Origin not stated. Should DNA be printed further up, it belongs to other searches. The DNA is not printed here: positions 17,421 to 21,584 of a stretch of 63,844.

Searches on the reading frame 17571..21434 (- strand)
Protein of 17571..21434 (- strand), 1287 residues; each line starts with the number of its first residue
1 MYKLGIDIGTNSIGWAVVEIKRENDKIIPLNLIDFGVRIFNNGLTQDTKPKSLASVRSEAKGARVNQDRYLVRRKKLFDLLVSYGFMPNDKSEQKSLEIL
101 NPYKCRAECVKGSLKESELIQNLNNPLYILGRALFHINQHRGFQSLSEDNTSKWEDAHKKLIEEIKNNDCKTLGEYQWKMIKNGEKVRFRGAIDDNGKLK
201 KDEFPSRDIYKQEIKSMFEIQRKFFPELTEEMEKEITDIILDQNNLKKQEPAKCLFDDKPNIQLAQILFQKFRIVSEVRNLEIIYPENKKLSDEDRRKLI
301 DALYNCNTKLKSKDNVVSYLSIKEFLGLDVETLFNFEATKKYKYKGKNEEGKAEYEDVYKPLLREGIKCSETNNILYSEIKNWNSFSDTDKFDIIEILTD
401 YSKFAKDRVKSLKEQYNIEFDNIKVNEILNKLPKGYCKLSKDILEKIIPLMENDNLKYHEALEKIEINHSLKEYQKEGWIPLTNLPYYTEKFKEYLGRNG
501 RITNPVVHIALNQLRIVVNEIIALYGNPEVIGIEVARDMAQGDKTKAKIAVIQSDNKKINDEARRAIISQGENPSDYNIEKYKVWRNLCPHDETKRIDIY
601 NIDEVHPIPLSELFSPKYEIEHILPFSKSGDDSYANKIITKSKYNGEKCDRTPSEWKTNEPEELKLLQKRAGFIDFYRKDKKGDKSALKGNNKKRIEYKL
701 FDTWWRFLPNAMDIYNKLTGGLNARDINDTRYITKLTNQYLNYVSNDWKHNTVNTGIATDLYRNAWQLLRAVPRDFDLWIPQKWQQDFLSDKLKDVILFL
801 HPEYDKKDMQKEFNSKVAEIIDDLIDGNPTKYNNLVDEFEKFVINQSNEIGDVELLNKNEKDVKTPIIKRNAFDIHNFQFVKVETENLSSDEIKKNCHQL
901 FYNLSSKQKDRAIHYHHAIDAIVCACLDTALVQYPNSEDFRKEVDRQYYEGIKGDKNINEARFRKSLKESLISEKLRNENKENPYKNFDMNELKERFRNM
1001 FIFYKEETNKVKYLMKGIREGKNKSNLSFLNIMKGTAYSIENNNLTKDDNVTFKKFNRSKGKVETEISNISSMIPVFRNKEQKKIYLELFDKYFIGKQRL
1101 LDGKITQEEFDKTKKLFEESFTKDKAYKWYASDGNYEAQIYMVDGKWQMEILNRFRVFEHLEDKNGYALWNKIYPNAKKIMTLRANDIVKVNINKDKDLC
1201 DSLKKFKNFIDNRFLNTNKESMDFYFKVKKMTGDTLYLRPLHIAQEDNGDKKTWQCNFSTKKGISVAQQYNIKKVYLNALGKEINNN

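Call 25: search_protein_families(library=ncbifam, proteins=[window:17571-21434:-], max_evalue=1e-10)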
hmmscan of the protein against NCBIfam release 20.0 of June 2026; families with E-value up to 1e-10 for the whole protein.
window:17571-21434:- (1287 aa): 2 families
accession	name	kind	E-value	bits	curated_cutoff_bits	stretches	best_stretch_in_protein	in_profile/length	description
TIGR01865.2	cas_Csn1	equivalog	7.7e-117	391.9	100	1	2-1282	1-1070/1070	type II CRISPR RNA-guided endonuclease Cas9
NF049971.1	CRISPR_Cas9d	exception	9.9e-20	70.8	375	1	500-1193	459-941/986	type II CRISPR RNA-guided endonuclease Cas9d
